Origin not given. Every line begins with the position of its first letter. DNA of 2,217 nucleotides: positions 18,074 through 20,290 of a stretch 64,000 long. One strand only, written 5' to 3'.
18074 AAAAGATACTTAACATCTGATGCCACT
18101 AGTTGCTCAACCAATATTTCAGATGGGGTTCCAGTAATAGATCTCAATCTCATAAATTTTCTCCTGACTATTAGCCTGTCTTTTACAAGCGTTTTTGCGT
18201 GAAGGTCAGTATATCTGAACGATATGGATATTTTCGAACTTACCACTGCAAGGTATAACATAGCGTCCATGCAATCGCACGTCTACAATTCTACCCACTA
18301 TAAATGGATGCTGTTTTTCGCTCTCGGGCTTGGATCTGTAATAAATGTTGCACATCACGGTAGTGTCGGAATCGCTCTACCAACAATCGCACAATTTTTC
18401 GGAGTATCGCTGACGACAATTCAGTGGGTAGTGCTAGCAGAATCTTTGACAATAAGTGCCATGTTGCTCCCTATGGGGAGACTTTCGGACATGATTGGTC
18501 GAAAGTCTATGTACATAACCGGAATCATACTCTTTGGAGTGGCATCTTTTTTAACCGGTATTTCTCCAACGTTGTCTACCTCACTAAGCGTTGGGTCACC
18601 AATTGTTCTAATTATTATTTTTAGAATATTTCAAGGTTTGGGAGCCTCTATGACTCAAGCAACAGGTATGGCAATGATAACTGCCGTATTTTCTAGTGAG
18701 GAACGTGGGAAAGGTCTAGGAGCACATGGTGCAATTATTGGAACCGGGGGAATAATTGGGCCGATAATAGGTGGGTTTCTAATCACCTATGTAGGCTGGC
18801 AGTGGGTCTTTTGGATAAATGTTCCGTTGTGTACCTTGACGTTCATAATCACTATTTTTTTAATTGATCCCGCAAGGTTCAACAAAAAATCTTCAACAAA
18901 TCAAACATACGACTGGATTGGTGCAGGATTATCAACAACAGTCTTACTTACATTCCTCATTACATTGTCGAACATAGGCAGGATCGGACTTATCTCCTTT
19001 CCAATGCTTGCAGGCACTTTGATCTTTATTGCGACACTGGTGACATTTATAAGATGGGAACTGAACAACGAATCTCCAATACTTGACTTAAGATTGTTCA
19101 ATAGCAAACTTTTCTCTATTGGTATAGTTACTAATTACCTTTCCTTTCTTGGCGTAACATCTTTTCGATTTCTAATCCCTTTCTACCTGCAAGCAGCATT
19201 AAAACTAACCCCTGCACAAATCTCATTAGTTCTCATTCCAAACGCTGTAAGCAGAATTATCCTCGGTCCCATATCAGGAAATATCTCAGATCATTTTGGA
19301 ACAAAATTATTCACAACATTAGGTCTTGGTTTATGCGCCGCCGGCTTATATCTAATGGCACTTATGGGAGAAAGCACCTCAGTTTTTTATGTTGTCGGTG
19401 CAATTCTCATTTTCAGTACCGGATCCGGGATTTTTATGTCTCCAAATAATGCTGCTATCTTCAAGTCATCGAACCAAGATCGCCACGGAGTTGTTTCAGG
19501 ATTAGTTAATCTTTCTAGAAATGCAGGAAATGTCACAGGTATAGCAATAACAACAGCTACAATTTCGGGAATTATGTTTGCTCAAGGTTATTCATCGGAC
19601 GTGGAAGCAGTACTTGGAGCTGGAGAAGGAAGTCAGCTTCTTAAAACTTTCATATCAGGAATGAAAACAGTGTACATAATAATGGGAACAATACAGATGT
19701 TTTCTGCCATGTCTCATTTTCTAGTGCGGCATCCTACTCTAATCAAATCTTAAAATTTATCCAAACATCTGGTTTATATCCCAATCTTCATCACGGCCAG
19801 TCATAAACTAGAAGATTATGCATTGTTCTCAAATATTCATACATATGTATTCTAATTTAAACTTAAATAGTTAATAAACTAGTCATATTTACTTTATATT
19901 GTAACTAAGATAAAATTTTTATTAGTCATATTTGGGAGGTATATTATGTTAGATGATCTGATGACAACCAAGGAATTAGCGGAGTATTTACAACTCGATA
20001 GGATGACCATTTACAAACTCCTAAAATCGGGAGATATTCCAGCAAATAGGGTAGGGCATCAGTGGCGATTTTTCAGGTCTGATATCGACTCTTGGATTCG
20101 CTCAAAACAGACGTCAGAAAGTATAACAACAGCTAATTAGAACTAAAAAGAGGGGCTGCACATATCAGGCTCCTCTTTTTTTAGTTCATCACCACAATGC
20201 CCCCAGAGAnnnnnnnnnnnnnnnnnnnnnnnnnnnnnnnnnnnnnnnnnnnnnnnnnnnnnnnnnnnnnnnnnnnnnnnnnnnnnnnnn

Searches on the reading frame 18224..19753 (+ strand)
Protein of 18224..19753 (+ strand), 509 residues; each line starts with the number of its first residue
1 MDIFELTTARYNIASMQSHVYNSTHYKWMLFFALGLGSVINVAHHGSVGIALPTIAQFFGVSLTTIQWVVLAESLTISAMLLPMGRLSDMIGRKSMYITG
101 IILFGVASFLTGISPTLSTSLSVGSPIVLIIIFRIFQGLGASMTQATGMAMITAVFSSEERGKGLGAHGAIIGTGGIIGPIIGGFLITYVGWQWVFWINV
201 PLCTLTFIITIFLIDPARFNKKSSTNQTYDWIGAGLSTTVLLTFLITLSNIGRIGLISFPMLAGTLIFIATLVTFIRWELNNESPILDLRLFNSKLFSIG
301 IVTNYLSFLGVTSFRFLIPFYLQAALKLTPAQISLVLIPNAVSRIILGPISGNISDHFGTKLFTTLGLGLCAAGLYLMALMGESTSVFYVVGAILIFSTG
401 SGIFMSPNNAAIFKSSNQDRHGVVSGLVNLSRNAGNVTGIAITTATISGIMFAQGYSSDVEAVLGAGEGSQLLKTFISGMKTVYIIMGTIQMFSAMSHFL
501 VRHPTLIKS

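Call 61: search_protein_families(library=pfam, proteins=[window:18224-19753:+], max_evalue=0.00001)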
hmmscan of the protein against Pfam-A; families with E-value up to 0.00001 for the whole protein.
window:18224-19753:+ (509 aa): 3 families
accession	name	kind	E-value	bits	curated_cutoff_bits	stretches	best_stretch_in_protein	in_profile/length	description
PF07690.21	MFS_1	-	1e-55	189.5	33.4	1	35-439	2-346/347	Major Facilitator Superfamily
PF05977.19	MFS_3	-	7.2e-07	28.4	27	1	66-230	47-205/524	Transmembrane secretion effector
PF00083.30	Sugar_tr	-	5.3e-06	26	22.3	1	66-216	48-194/452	Sugar (and other) transporter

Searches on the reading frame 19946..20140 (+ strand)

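Call 61: search_protein_families(library=pfam, proteins=[window:19946-20140:+], max_evalue=0.00001)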
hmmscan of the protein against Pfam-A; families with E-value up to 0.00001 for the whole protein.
window:19946-20140:+ (64 aa): 1 family
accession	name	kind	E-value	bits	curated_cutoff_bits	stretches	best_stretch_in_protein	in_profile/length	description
PF12728.13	HTH_17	-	2.4e-17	63.3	27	1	5-54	1-50/51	Helix-turn-helix domain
